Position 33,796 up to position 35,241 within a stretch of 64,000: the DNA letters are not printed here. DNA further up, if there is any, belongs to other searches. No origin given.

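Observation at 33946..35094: FkbO/Hyg5/XanB2-like chorismatase in a polysaccharide locus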

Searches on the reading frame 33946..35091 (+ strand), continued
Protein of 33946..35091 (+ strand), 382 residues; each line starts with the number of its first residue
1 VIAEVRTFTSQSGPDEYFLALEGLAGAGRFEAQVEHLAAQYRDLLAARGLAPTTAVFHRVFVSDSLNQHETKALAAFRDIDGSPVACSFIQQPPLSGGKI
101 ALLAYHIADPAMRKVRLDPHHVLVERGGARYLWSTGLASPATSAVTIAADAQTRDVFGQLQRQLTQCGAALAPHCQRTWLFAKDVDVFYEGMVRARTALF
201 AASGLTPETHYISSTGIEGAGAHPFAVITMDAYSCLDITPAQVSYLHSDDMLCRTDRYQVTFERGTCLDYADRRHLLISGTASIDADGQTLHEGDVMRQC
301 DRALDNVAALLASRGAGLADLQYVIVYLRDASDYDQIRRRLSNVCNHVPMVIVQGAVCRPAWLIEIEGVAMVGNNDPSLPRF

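Call 35: find_related_loci(query=A1, collection=genome_contigs, flank=8000)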
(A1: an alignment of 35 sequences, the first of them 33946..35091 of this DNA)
Query A1 (382 aa) in genome_contigs; peptide patterns used: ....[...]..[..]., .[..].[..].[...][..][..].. (x = any residue, [..] = any of these).
600 stretches matched a pattern (row limit reached: there are more); 571 encode a relative of the query (tblastn E <= 1e-3); the best 80 are kept; 80 distinct loci.
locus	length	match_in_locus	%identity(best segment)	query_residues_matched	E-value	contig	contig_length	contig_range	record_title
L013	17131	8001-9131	52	2-382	6e-121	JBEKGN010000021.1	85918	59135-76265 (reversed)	MAG: Roseiarcus sp. isolate SPRUCE 254 SPRUCE_254_21, whole genome shotgun sequence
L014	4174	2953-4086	51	1-382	5e-120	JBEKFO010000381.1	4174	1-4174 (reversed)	MAG: Roseiarcus sp. isolate SPRUCE 231 SPRUCE_231_381, whole genome shotgun sequence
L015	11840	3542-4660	51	6-382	3e-118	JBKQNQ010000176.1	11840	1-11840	MAG: Thiobacillaceae bacterium isolate LASCr2D2E2F__bin_30 LASCr2D2E2F_000000169550, whole genome shotgun sequence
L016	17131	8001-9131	52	2-382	8e-121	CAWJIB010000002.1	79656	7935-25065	MAG: uncultured Alphaproteobacteria bacterium isolate MFD03726.bin.1.218 genome assembly, contig: contig_18282, whole ge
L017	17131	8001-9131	51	6-382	1e-117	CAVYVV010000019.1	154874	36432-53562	MAG: uncultured Alphaproteobacteria bacterium isolate MFD01476.bin.2.118 genome assembly, contig: contig_6490, whole gen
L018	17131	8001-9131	52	6-382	5e-118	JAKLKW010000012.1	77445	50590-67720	MAG: Alphaproteobacteria bacterium isolate MAG.417 MAG.417-scaffold_566, whole genome shotgun sequence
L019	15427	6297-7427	52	2-382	4e-117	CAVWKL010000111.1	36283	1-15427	MAG: uncultured Alphaproteobacteria bacterium isolate MFD02138.bin.2.26 genome assembly, contig: contig_136237, whole ge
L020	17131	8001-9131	51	6-382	6e-117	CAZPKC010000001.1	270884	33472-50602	MAG TPA_asm: uncultured Rhodospirillaceae bacterium isolate binchicken_co3_43 genome assembly, contig: NODE_36_length_27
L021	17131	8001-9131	51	6-382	7e-117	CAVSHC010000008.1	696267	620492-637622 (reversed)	MAG: uncultured Alphaproteobacteria bacterium isolate MFD01476.bin.1.154 genome assembly, contig: contig_6009, whole gen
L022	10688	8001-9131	51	6-382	2e-116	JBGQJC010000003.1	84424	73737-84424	MAG: Alphaproteobacteria bacterium isolate OBJ2_061818_070_32 k141_973920_length_84424_cov_16.6187, whole genome shotgun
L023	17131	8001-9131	51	6-382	3e-116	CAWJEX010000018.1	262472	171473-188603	MAG: uncultured Alphaproteobacteria bacterium isolate MFD09222.bin.1.102 genome assembly, contig: contig_79059, whole ge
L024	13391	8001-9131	51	6-382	2e-116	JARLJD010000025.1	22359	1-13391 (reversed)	MAG: Alphaproteobacteria bacterium isolate MAG_CA70 MetaCoAG_Bin_70_Anoxic_k141_232701, whole genome shotgun sequence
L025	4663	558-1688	50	6-382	7e-117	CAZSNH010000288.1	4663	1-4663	MAG TPA_asm: uncultured Hyphomicrobium sp. isolate binchicken_co107_289 genome assembly, contig: NODE_37674_length_4663_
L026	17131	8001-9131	52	6-382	4e-116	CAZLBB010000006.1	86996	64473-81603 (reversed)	MAG TPA_asm: uncultured Rhodospirillaceae bacterium isolate binchicken_co130_47 genome assembly, contig: NODE_481_length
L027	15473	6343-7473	50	6-382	3e-116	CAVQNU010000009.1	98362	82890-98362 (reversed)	MAG: uncultured Alphaproteobacteria bacterium isolate MFD01223.bin.2.73 genome assembly, contig: contig_27573, whole gen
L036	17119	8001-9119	50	6-382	8e-115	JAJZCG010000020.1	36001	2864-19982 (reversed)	MAG: Proteobacteria bacterium isolate JA2.bin15 NODE_755_length_36001_cov_3.510007, whole genome shotgun sequence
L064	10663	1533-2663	51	6-382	8e-113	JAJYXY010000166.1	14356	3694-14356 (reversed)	MAG: Proteobacteria bacterium isolate FK3.bin79 NODE_8463_length_14356_cov_2.153208, whole genome shotgun sequence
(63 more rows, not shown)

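Call 63: search_dna_similar(query=window:33946-35091:+, collection=plasmids, mode=protein, max_evalue=0.001, max_rows=30)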
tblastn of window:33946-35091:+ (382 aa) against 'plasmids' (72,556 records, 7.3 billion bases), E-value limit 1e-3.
Records with a match: 9; places in all: 12; records where one place covers at least 80% of the query: 7.
Best place of each record, by identity: <60% 9.
By first word of the organism name: Acidiphilium 2; Parabacteroides 2; Acidithiobacillus 1; Bacteroides 1; Phocaeicola 1; Deltaproteobacteria 1; Aureibacter 1.
By predicted mobility (MOB-suite, as given by PLSDB): non-mobilizable 7; conjugative 1; mobilizable 1.
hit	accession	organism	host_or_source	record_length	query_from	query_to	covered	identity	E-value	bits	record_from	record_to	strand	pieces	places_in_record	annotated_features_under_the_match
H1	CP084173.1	Acidithiobacillus ferrooxidans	cell culture,River sediment polluted by ...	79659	6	382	99%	48.8%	6e-100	332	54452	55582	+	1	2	hypothetical protein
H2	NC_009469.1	Acidiphilium cryptum JF-5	-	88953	6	382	99%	48.8%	6e-100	332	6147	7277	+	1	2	Rid family hydrolase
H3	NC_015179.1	Acidiphilium multivorum AIU301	-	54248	6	379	98%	49.2%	1e-100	333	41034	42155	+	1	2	Rid family hydrolase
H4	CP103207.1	Bacteroides xylanisolvens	Homo sapiens,cell culture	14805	2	376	98%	37.1%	7e-52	230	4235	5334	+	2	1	none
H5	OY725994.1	Phocaeicola massiliensis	-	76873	8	382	98%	37.0%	5e-66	234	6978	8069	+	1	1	record has no annotation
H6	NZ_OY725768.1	Parabacteroides distasonis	-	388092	4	372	97%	36.0%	3e-63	226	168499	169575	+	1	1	Rid family hydrolase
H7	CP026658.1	Deltaproteobacteria bacterium Smac51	cockroach,pure culture,hindgut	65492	16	380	96%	36.3%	1e-61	221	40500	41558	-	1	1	hypothetical protein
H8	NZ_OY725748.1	Parabacteroides distasonis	-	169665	86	371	75%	25.0%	2e-11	73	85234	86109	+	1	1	hypothetical protein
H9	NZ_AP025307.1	Aureibacter tunicatorum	-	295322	262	369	28%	25.6%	1e-3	49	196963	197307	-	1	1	hypothetical protein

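Call 65: get_annotated_region(hit=H6, flank=9000)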
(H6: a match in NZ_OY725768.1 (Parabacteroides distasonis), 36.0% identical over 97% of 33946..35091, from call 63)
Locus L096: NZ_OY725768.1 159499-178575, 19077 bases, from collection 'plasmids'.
description: Parabacteroides distasonis strain Parabacteroides distasonis TSDC17.2-1.1 plasmid 23, complete sequence
organism: Parabacteroides distasonis (NCBI taxid 823)
taxonomy: Bacteria; Bacteroidota; Bacteroidia; Bacteroidales; Tannerellaceae; Parabacteroides; Parabacteroides distasonis
host: -; source: -; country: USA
typing (MOB-suite, as given by PLSDB): non-mobilizable
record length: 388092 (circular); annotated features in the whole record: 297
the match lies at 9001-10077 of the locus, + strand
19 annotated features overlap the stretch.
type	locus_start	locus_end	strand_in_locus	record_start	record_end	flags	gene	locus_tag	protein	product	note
CDS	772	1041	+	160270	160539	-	-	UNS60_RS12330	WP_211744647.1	hypothetical protein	-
CDS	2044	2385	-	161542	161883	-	-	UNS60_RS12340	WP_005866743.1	type II toxin-antitoxin system HicB family antitoxin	-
CDS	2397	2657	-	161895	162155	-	-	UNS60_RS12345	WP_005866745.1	type II toxin-antitoxin system HicA family toxin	-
CDS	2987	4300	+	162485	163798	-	-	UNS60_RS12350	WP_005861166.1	porin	-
CDS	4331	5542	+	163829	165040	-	-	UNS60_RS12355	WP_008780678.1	imelysin family protein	-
CDS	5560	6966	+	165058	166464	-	-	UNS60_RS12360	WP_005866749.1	di-heme oxidoredictase family protein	-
CDS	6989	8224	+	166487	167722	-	-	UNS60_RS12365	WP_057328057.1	porin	-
CDS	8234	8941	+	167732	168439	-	-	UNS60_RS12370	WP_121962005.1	hypothetical protein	-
CDS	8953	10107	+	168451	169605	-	-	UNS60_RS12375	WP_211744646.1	Rid family hydrolase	-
CDS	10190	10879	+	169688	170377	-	-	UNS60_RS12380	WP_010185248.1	hemerythrin domain-containing protein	-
CDS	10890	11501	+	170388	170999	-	-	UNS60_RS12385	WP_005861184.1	response regulator transcription factor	GO:0000160 - phosphorelay signal transduction system [Evidence IEA]; GO:0006355 - regulation of DNA-templated ...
CDS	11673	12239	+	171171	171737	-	-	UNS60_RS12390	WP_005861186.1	DUF3575 domain-containing protein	-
CDS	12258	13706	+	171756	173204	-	-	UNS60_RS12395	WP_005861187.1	DUF3868 domain-containing protein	-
CDS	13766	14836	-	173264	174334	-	-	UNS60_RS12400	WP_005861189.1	nitronate monooxygenase family protein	-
CDS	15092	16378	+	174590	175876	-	-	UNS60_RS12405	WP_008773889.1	hypothetical protein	-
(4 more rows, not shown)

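Call 66: get_annotated_region(hit=H7, flank=9000)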
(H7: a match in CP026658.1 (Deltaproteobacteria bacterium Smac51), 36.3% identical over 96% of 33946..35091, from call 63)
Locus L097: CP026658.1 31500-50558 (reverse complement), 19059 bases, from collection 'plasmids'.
description: Deltaproteobacteria bacterium Smac51 plasmid p_unnamed1, complete sequence
organism: Deltaproteobacteria bacterium Smac51 (NCBI taxid 2946587)
taxonomy: Bacteria; ; Deltaproteobacteria; ; ; ; Deltaproteobacteria bacterium Smac51
host: -; source: cockroach,pure culture,hindgut; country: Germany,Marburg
typing (MOB-suite, as given by PLSDB): non-mobilizable
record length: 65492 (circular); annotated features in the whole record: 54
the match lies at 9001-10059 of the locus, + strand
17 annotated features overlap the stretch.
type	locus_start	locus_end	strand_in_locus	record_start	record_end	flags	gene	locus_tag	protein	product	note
CDS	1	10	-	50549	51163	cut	-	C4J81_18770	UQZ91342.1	hypothetical protein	-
CDS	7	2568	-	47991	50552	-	-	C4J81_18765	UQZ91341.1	pyruvate, phosphate dikinase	-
CDS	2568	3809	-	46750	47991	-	-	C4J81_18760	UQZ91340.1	hypothetical protein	-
CDS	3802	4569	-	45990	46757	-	-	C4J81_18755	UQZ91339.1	cephalosporin hydroxylase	-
CDS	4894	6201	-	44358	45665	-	-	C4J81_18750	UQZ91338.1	hypothetical protein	-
CDS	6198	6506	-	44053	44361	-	-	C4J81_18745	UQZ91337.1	plasmid stabilization protein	-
CDS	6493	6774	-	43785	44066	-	-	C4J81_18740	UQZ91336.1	prevent-host-death protein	-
CDS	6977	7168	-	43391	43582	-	-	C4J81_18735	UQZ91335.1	hypothetical protein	-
CDS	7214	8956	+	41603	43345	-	-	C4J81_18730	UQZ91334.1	hypothetical protein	-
CDS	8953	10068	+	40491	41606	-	-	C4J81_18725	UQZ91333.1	hypothetical protein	-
CDS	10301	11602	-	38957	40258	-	-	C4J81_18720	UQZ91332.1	hypothetical protein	-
CDS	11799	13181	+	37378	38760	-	-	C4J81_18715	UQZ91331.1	hypothetical protein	-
CDS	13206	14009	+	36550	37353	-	-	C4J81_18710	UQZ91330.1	hypothetical protein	-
CDS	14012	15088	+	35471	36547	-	-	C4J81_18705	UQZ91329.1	hypothetical protein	-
CDS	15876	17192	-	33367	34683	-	-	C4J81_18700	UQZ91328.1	hypothetical protein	-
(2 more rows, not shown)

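Call 67: get_annotated_region(hit=H2, flank=6000)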
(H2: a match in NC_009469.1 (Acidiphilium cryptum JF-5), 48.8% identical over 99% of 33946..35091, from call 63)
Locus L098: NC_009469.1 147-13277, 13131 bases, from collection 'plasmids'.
description: Acidiphilium cryptum JF-5 plasmid pACRY03, complete sequence
organism: Acidiphilium cryptum JF-5 (NCBI taxid 349163)
taxonomy: Bacteria; Pseudomonadota; Alphaproteobacteria; Rhodospirillales; Acetobacteraceae; Acidiphilium; Acidiphilium cryptum; Acidiphilium cryptum JF-5
host: -; source: -; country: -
typing (MOB-suite, as given by PLSDB): conjugative; replicon rep_cluster_296; relaxase MOBF; mating-pair formation MPF_T
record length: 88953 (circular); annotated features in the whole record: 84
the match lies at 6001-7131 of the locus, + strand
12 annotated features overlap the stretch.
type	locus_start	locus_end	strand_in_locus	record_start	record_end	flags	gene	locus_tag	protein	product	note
CDS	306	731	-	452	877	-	-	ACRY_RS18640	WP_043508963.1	c-type cytochrome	-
CDS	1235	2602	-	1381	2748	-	-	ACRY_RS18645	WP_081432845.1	hypothetical protein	-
CDS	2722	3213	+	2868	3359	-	-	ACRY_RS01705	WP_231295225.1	transposase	GO:0006313 - DNA transposition [Evidence IEA]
CDS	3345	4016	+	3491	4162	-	-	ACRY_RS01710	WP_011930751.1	SCP2 sterol-binding domain-containing protein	-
CDS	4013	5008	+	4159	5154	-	-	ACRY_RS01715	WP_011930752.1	peptidase U32 family protein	-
CDS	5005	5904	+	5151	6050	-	-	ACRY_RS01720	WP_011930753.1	U32 family peptidase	GO:0006744 - ubiquinone biosynthetic process [Evidence IEA]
CDS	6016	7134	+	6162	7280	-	-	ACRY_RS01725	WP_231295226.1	Rid family hydrolase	-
CDS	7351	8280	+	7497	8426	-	pdxS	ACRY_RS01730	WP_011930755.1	pyridoxal 5'-phosphate synthase lyase subunit PdxS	GO:0042823 - pyridoxal phosphate biosynthetic process [Evidence IEA]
CDS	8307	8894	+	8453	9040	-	pdxT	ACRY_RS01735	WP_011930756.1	pyridoxal 5'-phosphate synthase glutaminase subunit PdxT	GO:0042823 - pyridoxal phosphate biosynthetic process [Evidence IEA]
CDS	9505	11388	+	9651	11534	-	-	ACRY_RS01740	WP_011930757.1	ribonucleoside triphosphate reductase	GO:0006260 - DNA replication [Evidence IEA]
CDS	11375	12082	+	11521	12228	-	-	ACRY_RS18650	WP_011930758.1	anaerobic ribonucleoside-triphosphate reductase activating protein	GO:0009265 - 2'-deoxyribonucleotide biosynthetic process [Evidence IEA]; GO:0051353 - positive regulation of ...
CDS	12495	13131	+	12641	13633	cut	-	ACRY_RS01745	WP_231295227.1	ISAs1 family transposase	-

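Call 69: get_annotated_region(hit=H1, flank=7000)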
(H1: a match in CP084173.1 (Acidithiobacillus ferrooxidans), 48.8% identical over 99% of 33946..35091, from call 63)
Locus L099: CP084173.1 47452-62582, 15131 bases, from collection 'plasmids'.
description: Acidithiobacillus ferrooxidans strain YQ-N3 plasmid unnamed1, complete sequence
organism: Acidithiobacillus ferrooxidans (NCBI taxid 920)
taxonomy: Bacteria; Pseudomonadota; Acidithiobacillia; Acidithiobacillales; Acidithiobacillaceae; Acidithiobacillus; Acidithiobacillus ferrooxidans
host: -; source: cell culture,River sediment polluted by acid mine drainage; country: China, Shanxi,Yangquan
typing (MOB-suite, as given by PLSDB): non-mobilizable; replicon rep_cluster_296; mating-pair formation MPF_T
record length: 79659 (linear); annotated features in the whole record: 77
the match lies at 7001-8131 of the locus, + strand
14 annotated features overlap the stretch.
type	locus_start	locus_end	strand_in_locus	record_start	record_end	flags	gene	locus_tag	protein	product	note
CDS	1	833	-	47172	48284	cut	tcuB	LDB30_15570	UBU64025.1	tricarballylate utilization 4Fe-4S protein TcuB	-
CDS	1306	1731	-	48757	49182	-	-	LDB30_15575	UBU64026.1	c-type cytochrome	-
CDS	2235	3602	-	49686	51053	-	-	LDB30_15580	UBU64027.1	hypothetical protein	-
CDS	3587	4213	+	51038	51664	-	-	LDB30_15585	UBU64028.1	transposase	-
CDS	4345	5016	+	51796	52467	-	-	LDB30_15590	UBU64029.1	SCP2 sterol-binding domain-containing protein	-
CDS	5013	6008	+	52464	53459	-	-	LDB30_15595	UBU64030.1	U32 family peptidase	-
CDS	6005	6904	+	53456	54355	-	-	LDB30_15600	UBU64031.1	U32 family peptidase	-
CDS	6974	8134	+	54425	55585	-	-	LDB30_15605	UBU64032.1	hypothetical protein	-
CDS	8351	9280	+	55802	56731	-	pdxS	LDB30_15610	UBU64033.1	pyridoxal 5'-phosphate synthase lyase subunit PdxS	-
CDS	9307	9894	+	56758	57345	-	pdxT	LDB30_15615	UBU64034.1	pyridoxal 5'-phosphate synthase glutaminase subunit PdxT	-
CDS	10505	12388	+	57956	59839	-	-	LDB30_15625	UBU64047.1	ribonucleoside triphosphate reductase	-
CDS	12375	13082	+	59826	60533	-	-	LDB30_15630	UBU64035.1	anaerobic ribonucleoside-triphosphate reductase activating protein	-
CDS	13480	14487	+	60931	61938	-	-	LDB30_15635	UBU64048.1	ISAs1 family transposase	-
CDS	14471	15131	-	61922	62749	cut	-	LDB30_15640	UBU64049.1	IS5 family transposase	-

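Call 70: get_annotated_region(hit=H3, flank=7000)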
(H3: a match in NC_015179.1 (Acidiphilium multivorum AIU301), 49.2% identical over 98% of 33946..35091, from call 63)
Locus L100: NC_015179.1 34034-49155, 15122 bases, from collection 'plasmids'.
description: Acidiphilium multivorum AIU301 plasmid pACMV3, complete sequence
organism: Acidiphilium multivorum AIU301 (NCBI taxid 926570)
taxonomy: Bacteria; Pseudomonadota; Alphaproteobacteria; Rhodospirillales; Acetobacteraceae; Acidiphilium; Acidiphilium multivorum; Acidiphilium multivorum AIU301
host: -; source: -; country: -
typing (MOB-suite, as given by PLSDB): mobilizable; replicon rep_cluster_234; relaxase MOBF
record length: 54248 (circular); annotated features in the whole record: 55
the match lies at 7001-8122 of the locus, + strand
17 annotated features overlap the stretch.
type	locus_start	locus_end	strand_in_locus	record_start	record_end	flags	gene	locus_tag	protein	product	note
CDS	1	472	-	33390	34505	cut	tcuB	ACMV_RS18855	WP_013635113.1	tricarballylate utilization 4Fe-4S protein TcuB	-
CDS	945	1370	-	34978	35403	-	-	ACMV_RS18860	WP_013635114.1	c-type cytochrome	-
CDS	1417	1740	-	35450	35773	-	-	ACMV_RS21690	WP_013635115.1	hypothetical protein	-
CDS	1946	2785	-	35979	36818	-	-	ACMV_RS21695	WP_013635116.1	hypothetical protein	-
CDS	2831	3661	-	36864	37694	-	-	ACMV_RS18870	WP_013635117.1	ISAs1 family transposase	-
CDS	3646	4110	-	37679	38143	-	-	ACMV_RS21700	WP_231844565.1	transposase family protein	-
CDS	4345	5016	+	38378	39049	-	-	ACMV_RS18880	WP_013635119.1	SCP2 sterol-binding domain-containing protein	-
CDS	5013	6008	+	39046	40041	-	-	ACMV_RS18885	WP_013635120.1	peptidase U32 family protein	-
CDS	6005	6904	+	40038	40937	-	-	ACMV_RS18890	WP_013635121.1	U32 family peptidase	GO:0006744 - ubiquinone biosynthetic process [Evidence IEA]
CDS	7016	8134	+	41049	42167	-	-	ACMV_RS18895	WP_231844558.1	Rid family hydrolase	-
CDS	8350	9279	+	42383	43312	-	pdxS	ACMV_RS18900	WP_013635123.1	pyridoxal 5'-phosphate synthase lyase subunit PdxS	GO:0042823 - pyridoxal phosphate biosynthetic process [Evidence IEA]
CDS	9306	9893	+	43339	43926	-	pdxT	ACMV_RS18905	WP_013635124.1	pyridoxal 5'-phosphate synthase glutaminase subunit PdxT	GO:0042823 - pyridoxal phosphate biosynthetic process [Evidence IEA]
CDS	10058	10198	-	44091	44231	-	-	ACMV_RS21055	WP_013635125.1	hypothetical protein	-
CDS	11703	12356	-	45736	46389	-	-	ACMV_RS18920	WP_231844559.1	2OG-Fe(II) oxygenase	-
CDS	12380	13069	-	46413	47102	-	-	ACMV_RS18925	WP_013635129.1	2OG-Fe(II) oxygenase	-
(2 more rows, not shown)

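Call 85: search_protein_representatives(protein=window:33946-35091:+)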
Query: 382 residues. Proteins with E-value up to 0.001 (for the whole library): 3065; up to 1e-10: 1265; up to 1e-30: 338. The best 150 are listed.
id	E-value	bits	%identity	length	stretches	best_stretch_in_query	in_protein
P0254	1.5e-106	372.7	49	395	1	4-382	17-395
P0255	8.3e-94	330.8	46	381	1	6-382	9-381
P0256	1.3e-89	317.0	45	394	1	6-382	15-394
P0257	2.7e-85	302.8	45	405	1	5-382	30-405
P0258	2.5e-82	293.0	45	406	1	2-382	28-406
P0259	4.4e-81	288.9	44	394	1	5-382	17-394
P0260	6.7e-80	285.0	42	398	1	6-382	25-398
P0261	7.9e-79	281.5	44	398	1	11-382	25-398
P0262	9.4e-79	281.3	43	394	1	32-380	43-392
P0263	3.5e-78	279.4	43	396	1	29-382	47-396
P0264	6.0e-78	278.6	45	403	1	40-371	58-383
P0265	2.3e-77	276.7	40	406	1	3-382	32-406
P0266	1.4e-76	274.1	42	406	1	25-381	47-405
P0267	3.2e-76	272.9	40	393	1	5-381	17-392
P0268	6.3e-76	272.0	41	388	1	5-382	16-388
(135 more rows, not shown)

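Call 97: list_cluster_members(proteins=[P0001, P0241, P0002])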
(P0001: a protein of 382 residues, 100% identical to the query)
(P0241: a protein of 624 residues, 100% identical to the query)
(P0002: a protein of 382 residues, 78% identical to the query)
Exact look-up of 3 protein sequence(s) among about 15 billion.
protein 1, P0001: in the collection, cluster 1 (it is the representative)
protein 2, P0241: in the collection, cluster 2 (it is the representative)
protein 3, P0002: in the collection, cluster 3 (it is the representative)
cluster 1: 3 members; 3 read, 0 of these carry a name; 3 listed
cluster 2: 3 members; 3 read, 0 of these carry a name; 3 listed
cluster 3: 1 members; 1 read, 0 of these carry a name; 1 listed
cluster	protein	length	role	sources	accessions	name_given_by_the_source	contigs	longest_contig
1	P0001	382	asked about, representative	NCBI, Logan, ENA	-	-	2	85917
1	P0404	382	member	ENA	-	-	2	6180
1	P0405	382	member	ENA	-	-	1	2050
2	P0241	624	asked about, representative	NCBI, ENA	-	-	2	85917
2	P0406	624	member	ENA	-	-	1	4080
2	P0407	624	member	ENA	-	-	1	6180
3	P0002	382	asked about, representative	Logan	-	-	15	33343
